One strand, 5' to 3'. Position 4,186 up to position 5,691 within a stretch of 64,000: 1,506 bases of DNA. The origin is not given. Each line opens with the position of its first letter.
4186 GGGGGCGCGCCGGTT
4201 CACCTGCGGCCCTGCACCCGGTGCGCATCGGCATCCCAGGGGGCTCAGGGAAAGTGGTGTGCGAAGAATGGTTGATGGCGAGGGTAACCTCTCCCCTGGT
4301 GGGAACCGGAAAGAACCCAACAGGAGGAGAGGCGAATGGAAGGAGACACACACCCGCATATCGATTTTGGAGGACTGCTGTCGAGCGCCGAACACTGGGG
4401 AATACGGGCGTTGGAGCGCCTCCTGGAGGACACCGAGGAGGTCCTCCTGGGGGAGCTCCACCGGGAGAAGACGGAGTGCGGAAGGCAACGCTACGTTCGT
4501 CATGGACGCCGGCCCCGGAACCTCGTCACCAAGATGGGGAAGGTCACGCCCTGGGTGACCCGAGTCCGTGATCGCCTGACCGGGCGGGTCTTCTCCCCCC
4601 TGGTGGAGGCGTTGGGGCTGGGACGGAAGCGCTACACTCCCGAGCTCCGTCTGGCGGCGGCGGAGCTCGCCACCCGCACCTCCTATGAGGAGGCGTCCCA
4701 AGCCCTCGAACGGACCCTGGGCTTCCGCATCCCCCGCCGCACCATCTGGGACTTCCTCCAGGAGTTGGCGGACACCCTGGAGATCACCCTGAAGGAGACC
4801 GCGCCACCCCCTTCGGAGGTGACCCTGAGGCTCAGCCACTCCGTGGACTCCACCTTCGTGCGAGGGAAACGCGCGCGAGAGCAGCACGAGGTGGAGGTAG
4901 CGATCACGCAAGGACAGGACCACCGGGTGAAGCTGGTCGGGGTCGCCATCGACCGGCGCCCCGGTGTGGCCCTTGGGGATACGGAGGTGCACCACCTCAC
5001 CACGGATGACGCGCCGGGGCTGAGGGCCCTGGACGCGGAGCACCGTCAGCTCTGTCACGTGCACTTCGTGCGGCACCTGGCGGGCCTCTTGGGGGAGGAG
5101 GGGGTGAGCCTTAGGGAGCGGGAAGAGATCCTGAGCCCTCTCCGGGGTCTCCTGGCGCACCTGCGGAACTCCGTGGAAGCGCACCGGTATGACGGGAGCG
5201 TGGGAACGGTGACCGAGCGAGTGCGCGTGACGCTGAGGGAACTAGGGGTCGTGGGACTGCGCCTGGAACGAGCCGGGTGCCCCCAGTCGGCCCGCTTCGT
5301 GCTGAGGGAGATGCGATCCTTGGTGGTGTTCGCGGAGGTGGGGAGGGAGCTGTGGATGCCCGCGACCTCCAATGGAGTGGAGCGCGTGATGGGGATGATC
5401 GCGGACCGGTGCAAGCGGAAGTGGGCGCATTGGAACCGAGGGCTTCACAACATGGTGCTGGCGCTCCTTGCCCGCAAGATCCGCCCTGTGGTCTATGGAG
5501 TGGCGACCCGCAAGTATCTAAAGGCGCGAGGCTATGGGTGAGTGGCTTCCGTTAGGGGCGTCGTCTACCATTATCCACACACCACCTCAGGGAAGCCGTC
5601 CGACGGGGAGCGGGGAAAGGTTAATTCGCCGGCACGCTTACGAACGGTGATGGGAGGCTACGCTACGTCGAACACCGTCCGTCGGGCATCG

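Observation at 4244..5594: Intact IS256-family insertion sequence with TIRs and a 9-bp target-site duplication, inserted in a divergent promoter region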

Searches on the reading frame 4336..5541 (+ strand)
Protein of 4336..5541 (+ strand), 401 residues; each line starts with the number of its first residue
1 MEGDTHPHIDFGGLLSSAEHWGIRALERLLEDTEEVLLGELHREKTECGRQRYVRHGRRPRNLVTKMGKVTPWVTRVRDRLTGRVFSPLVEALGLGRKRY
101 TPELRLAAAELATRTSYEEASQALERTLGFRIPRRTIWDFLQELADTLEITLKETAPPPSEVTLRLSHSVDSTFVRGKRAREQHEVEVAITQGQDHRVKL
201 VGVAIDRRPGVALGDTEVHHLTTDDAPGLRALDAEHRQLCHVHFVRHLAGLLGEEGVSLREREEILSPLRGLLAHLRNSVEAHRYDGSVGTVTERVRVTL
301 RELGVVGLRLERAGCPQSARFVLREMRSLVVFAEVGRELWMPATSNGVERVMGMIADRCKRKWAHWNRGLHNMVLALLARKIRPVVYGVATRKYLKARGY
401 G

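Call 3: search_protein_families(library=pfam, proteins=[window:4336-5541:+], max_evalue=1)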
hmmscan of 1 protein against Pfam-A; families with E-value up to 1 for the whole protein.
window:4336-5541:+ (401 aa): 3 families
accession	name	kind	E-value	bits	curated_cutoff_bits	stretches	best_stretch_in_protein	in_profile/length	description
PF06782.17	UPF0236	-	6.9e-07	28.8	24.3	1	26-150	27-147/400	Uncharacterised protein family (UPF0236)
PF00872.24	Transposase_mut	-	0.0069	15.8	21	1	26-79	34-85/379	Transposase, Mutator family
PF13565.12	HTH_32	-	0.91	10.6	33.7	0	96-141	24-73/73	Homeodomain-like domain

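Call 4: search_protein_families(library=ncbifam, proteins=[window:4336-5541:+], max_evalue=1)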
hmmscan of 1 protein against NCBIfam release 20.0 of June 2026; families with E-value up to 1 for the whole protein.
window:4336-5541:+ (401 aa): 6 families
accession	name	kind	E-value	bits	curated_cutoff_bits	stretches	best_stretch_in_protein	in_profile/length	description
NF041731.2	transpos_ISH6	equivalog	1.1e-67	228.6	240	1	23-384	31-406/414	ISH6 family transposase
NF033572.1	transpos_ISKra4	equivalog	5.1e-16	58.8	205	1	23-198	37-219/422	ISKra4 family transposase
NF033529.1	transpos_ISLre2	equivalog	6.9e-12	45.3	200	1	68-190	1-125/382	ISLre2 family transposase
NF033517.1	transpos_IS66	equivalog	7.2e-06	25.3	180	1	107-355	96-340/387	IS66 family transposase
NF033543.2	transpos_IS256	equivalog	3.1e-05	23.2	150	1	39-148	6-109/338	IS256 family transposase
NF033545.0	transpos_IS630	equivalog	0.036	13.5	100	1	56-144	11-108/299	IS630 family transposase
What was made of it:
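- On ISH6 family: The next best is ISKra4 at 58.8 bits (call 4). 228.6 bits against 240 (call 4).
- On IS256 family: PF00872 scores 15.8 bits against 21, over the N-terminal 54-110 residues only (calls 3, 4).
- Closest known: ISKra4 / ISLre2. Same: The N-terminal DNA-binding region is shared (ISKra4 E 5e-16, ISLre2 E 7e-12, UPF0236 E 7e-7, all within residues 23-198; calls 3, 4).
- Checked: The stated match of the N-terminal block to the IS256 consensus is only a weak, sub-threshold similarity: Pfam Transposase_mut scores 15.8 bits against a cut-off of 21, and NCBIfam IS256 scores 23.2 against 150 (calls 3, 4).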

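Call 9: find_homologous_proteins(query=window:4336-5541:+, max_evalue=0.00001)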
Query window:4336-5541:+ (401 aa): 85 proteins with E <= 0.00001 among 8000 candidates.
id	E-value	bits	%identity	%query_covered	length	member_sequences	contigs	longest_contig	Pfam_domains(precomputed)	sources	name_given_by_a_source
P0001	4.7e-263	890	100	100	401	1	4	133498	PF06782.17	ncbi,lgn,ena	-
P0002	4.7e-220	749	84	100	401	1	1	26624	PF06782.17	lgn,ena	-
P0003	6.5e-213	725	83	100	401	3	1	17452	PF06782.17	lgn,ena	-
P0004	5.3e-173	594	81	82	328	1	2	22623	-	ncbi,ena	-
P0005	6.9e-169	580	68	100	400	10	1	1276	-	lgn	-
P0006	2.0e-161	556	65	100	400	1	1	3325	-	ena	-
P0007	1.8e-155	536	65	98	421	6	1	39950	-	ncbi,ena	-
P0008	5.0e-154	531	64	99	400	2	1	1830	-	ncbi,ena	-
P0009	1.4e-151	523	62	100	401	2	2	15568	-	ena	-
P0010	1.7e-148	513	61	99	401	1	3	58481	-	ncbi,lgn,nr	ncbi:MAG: hypothetical protein KGJ23_12965 [Euryarchaeota archaeon]|nr:hypothetical protein [Euryarc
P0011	4.3e-143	495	60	98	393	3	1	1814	-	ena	-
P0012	5.1e-141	489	68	82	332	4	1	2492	-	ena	-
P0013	1.0e-122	428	56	99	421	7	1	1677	-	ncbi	-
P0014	6.5e-122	426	57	98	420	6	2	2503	PF03050.21,PF06782.17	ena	-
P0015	5.9e-120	419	56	98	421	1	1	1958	-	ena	-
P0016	5.0e-119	416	55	100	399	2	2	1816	PF00872.25,PF06782.17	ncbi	-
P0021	1.5e-117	411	56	96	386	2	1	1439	PF00872.25,PF06782.17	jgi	jgi:Uncharacterised protein family (UPF0236)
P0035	1.2e-110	389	54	98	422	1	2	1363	PF00872.25,PF06782.17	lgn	-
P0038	1.2e-109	385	55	92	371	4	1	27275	PF00872.25,PF06782.17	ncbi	ncbi:MAG: UPF0236 family transposase-like protein, partial [Thermoplasmata archaeon]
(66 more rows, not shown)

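Call 10: find_encoding_contigs(protein=window:4336-5541:+, flank=6000, max_places=10)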
Protein window:4336-5541:+ (401 aa): 6 contigs read that carry it; 5 places shown.
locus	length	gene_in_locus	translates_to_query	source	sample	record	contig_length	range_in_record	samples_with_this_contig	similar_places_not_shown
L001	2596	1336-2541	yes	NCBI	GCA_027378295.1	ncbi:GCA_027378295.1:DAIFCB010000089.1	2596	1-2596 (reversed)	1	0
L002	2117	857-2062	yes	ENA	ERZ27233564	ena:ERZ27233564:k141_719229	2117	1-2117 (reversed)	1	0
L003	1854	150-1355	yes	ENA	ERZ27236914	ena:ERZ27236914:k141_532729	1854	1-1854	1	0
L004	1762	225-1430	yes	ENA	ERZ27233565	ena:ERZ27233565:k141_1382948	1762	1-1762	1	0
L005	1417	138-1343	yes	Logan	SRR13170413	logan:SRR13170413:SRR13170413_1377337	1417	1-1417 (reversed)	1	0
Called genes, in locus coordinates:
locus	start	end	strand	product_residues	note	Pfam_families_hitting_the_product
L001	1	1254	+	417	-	?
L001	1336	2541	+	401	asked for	PF06782:UPF0236 (weak)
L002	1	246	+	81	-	?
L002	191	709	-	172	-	-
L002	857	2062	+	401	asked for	PF06782:UPF0236 (weak)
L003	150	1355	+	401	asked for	PF06782:UPF0236 (weak)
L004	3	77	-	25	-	?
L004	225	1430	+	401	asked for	PF06782:UPF0236 (weak)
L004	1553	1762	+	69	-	?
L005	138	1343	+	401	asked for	PF06782:UPF0236 (weak)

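Call 12: find_encoding_contigs(protein=P0002, flank=3000, max_places=6)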
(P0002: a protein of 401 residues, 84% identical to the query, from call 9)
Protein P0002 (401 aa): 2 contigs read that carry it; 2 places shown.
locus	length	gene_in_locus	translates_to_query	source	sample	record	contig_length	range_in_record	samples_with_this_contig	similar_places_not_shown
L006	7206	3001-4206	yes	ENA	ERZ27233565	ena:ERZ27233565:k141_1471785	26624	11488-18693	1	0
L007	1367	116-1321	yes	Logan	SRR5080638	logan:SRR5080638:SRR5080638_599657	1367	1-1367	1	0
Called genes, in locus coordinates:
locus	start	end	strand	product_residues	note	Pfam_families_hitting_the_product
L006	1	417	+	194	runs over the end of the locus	PF01725:Ham1p_like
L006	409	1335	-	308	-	PF13489:Methyltransf_23, PF13847:Methyltransf_31, PF08241:Methyltransf_11, PF08242:Methyltransf_12, PF13649:Methyltransf_25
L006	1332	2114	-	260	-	PF00702:Hydrolase, PF13419:HAD_2, PF13242:Hydrolase_like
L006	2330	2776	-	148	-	PF01521:Fe-S_biosyn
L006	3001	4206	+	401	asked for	PF06782:UPF0236 (weak)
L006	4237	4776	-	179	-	PF01300:Sua5_yciO_yrdC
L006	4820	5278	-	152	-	PF00334:NDK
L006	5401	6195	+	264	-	PF00535:Glycos_transf_2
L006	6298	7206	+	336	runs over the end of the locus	PF14811:TPD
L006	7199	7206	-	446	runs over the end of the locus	PF13393:tRNA-synt_His, PF00587:tRNA-synt_2b, PF03129:HGTP_anticodon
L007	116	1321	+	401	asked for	PF06782:UPF0236 (weak)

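Call 13: find_encoding_contigs(protein=P0003, flank=3000, max_places=6)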
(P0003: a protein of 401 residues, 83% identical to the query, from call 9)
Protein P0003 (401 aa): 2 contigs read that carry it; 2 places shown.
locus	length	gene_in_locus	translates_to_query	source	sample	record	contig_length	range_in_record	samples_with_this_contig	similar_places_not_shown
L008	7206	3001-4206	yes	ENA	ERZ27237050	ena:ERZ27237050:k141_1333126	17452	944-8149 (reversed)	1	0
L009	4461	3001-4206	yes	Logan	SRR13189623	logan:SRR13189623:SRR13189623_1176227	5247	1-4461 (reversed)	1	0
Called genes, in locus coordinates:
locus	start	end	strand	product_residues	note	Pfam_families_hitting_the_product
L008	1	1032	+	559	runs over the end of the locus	-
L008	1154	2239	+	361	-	PF04055:Radical_SAM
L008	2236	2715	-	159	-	PF13302:Acetyltransf_3, PF00583:Acetyltransf_1, PF13420:Acetyltransf_4 (weak)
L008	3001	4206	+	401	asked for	PF06782:UPF0236 (weak)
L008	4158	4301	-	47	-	-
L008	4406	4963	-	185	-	-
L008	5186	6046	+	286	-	PF01047:MarR (faint), PF01022:HTH_5, PF01978:TrmB (faint), PF12802:MarR_2 (weak), PF12840:HTH_20, PF13412:HTH_24 (faint), PF00392:GntR (faint), PF01022:HTH_5, +2 more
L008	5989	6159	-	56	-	-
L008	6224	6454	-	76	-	-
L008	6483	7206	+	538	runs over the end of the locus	PF01804:Penicil_amidase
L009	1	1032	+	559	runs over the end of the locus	-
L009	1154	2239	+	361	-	PF04055:Radical_SAM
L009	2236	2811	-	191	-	PF13302:Acetyltransf_3, PF13420:Acetyltransf_4 (weak), PF00583:Acetyltransf_1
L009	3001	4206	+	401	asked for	PF06782:UPF0236 (weak)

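Call 14: find_related_loci(query=window:4336-5541:+, collection=genome_contigs, flank=3000)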
Query window:4336-5541:+ (401 aa) in genome_contigs; peptide patterns used: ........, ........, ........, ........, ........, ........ (x = any residue, [..] = any of these).
73 stretches matched a pattern; 20 encode a relative of the query (tblastn E <= 1e-3); 19 distinct loci.
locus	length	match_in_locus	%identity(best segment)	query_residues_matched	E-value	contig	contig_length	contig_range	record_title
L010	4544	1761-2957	68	1-400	1e-179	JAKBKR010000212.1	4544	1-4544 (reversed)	MAG: bacterium isolate DX1.bin10 NODE_29496_length_4544_cov_1.107765, whole genome shotgun sequence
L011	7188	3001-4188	61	1-396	2e-148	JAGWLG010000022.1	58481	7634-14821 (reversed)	MAG: Thermoplasmata archaeon isolate REEB18 contig-150_505, whole genome shotgun sequence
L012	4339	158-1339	56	7-400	1e-124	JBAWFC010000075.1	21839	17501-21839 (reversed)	MAG: Thermoplasmata archaeon isolate MFD05722_ilm_asm_bin29 k127_262055, whole genome shotgun sequence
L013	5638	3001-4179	55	9-401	7e-123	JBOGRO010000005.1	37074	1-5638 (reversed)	MAG: Thermoplasmata archaeon isolate TC-S_metawrap_bin.78 k127_3794401, whole genome shotgun sequence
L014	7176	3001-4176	53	9-400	1e-115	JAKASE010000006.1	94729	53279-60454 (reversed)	MAG: Thermoplasmata archaeon isolate YP1.bin27 NODE_224_length_94729_cov_16.566521, whole genome shotgun sequence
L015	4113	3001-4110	55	1-370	1e-109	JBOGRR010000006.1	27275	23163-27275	MAG: Thermoplasmata archaeon isolate SE1508_maxbin2.bin.13 NODE_237_length_27275_cov_2.299580, whole genome shotgun sequ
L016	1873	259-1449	49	1-397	4e-112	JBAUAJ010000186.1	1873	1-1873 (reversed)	MAG: Thermoplasmata archaeon isolate MFD10734_ilm_asm_bin74 k127_591873, whole genome shotgun sequence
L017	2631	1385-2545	49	9-395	2e-102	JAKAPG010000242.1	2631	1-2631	MAG: Thermoplasmata archaeon isolate YF1.bin60 NODE_60544_length_2631_cov_1.339856, whole genome shotgun sequence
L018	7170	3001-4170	49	8-397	1e-94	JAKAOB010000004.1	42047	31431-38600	MAG: Thermoplasmata archaeon isolate YF1.bin107 NODE_866_length_42047_cov_2.018822, whole genome shotgun sequence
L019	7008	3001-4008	50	62-396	6e-87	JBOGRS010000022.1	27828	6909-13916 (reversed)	MAG: Thermoplasmata archaeon isolate SE1505_metabat2.bin.34 NODE_142_length_27828_cov_2.001661, whole genome shotgun seq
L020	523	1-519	65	203-375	2e-77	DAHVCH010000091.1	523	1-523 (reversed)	MAG TPA_asm: Thermoplasmata archaeon isolate clean3262 NODE_91_length_523_cov_5.378924, whole genome shotgun sequence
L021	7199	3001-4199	50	2-400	6e-94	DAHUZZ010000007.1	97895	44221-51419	MAG TPA_asm: Thermoplasmata archaeon isolate clean1690 NODE_7_length_97895_cov_10.120683, whole genome shotgun sequence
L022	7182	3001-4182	56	7-400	1e-120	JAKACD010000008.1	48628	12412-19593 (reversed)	MAG: Thermoplasmata archaeon isolate WH2.bin83 NODE_1048_length_48628_cov_7.860271, whole genome shotgun sequence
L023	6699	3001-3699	51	165-395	2e-59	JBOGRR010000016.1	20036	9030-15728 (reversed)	MAG: Thermoplasmata archaeon isolate SE1508_maxbin2.bin.13 NODE_445_length_20036_cov_2.104727, whole genome shotgun sequ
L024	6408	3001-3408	51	9-144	1e-34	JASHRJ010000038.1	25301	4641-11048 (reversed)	MAG: Thermoplasmata archaeon isolate JOPF098 JOPF_N102_contig_19003, whole genome shotgun sequence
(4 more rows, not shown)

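Call 28: search_dna_similar(query=window:4336-5541:+, collection=plasmids, mode=protein, max_rows=15)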
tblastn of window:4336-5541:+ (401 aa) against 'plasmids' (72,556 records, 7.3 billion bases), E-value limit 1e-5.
Records with a match: 28; places in all: 50; records where one place covers at least 80% of the query: 21.
Best place of each record, by identity: <60% 28.
By first word of the organism name: Haloarcula 6; Halobacterium 5; Halococcus 4; Halorubrum 3; Natribaculum 3; Natronomonas 1; Salinibaculum 1; halophilic 1; Halorhabdus 1; Natrialbaceae 1; and 2 more.
By predicted mobility (MOB-suite, as given by PLSDB): non-mobilizable 28.
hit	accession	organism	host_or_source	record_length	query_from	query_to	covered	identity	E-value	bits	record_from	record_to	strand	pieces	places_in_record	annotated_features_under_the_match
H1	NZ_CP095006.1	Halococcus dombrowskii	Direct from delivered sample,Rock salt ...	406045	26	401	94%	29.0%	2e-23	110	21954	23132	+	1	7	ISH6 family transposase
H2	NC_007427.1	Natronomonas pharaonis DSM 2160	-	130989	4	387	96%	28.3%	5e-19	97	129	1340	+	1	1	ISH6-like element ISNph3 family transposase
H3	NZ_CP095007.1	Halococcus dombrowskii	Direct from delivered sample,Rock salt ...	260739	26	401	94%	28.5%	5e-22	105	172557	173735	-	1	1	ISH6 family transposase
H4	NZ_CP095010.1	Halococcus dombrowskii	Direct from delivered sample,Rock salt ...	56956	26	387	90%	29.0%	9e-21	102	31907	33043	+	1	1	ISH6 family transposase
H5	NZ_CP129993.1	Salinibaculum sp. KK48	cell culture,sediment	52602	11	387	94%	27.1%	2e-17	92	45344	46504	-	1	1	hypothetical protein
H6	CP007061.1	Halobacterium sp. DL1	-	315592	26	387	90%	27.8%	1e-18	96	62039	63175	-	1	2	transposase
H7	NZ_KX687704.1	Halorubrum lacusprofundi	-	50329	26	387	90%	27.8%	5e-18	94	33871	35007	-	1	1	ISH6-like element ISHla10 family transposase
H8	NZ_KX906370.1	Halorubrum lacusprofundi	water sample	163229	26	387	90%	27.8%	5e-18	94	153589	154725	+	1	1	ISH6-like element ISHla10 family transposase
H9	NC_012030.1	Halorubrum lacusprofundi ATCC 49239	-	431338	26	387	90%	27.8%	5e-18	94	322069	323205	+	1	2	ISH6-like element ISHla10 family transposase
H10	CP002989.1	halophilic archaeon DL31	-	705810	26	387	90%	27.8%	5e-18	94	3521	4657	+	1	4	transposase (ISH6)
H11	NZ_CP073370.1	Haloarcula sinaiiensis ATCC 33800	cell culture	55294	35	387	88%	28.1%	1e-17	92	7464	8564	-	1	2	ISH6 family transposase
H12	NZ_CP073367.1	Haloarcula sinaiiensis ATCC 33800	cell culture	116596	35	387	88%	28.1%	2e-17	92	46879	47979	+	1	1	ISH6 family transposase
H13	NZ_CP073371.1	Haloarcula sinaiiensis ATCC 33800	cell culture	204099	35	387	88%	28.1%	2e-17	92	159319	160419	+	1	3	ISH6 family transposase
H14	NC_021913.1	Halorhabdus tiamatea SARL4B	-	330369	35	387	88%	28.0%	8e-17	90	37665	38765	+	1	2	ISH6 family transposase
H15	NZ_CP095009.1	Halococcus dombrowskii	Direct from delivered sample,Rock salt ...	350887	26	387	90%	26.9%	9e-16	87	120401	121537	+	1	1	ISH6 family transposase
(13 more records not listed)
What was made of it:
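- On ISH6 family: Identity is 27-29% over 88-96% of the query (call 28).
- Closest known: ISH6 family insertion sequences. Same: Its only named relatives are ISH6-family transposases (call 28).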

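Call 30: get_annotated_region(hit=H7, flank=500)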
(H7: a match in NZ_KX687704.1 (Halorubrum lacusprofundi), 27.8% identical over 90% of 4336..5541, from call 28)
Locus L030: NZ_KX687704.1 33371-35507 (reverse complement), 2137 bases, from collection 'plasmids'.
description: Halorubrum lacusprofundi strain R1S1 plasmid pR1SE, complete sequence
organism: Halorubrum lacusprofundi (NCBI taxid 2247)
taxonomy: Archaea; Euryarchaeota; Halobacteria; Halobacteriales; Haloferacaceae; Halorubrum; Halorubrum lacusprofundi
host: -; source: -; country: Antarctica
typing (MOB-suite, as given by PLSDB): non-mobilizable
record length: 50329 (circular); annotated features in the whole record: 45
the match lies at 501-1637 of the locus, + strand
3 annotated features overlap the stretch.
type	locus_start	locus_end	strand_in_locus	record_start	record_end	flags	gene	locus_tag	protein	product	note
CDS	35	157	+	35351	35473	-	-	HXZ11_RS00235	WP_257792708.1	hypothetical protein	-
CDS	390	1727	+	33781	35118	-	-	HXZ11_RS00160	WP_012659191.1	ISH6-like element ISHla10 family transposase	GO:0006313 - DNA transposition [Evidence IEA]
CDS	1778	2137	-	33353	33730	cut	-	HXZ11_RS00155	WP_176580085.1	hypothetical protein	-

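Call 31: get_annotated_region(hit=H1, flank=500)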
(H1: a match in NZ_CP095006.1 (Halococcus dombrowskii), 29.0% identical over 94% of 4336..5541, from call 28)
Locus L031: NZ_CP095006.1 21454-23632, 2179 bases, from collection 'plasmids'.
description: Halococcus dombrowskii strain H4 plasmid unnamed1, complete sequence
organism: Halococcus dombrowskii (NCBI taxid 179637)
taxonomy: Archaea; Euryarchaeota; Halobacteria; Halobacteriales; Halococcaceae; Halococcus; Halococcus dombrowskii
host: -; source: Direct from delivered sample,Rock salt from Permian period; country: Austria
typing (MOB-suite, as given by PLSDB): non-mobilizable
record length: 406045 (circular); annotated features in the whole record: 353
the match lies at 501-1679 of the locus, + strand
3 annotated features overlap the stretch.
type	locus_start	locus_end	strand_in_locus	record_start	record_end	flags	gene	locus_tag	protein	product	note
CDS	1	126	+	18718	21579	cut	-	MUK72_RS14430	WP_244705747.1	hypothetical protein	-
CDS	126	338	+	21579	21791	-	-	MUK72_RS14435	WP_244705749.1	hypothetical protein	-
CDS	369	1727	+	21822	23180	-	-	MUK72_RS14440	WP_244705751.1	ISH6 family transposase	-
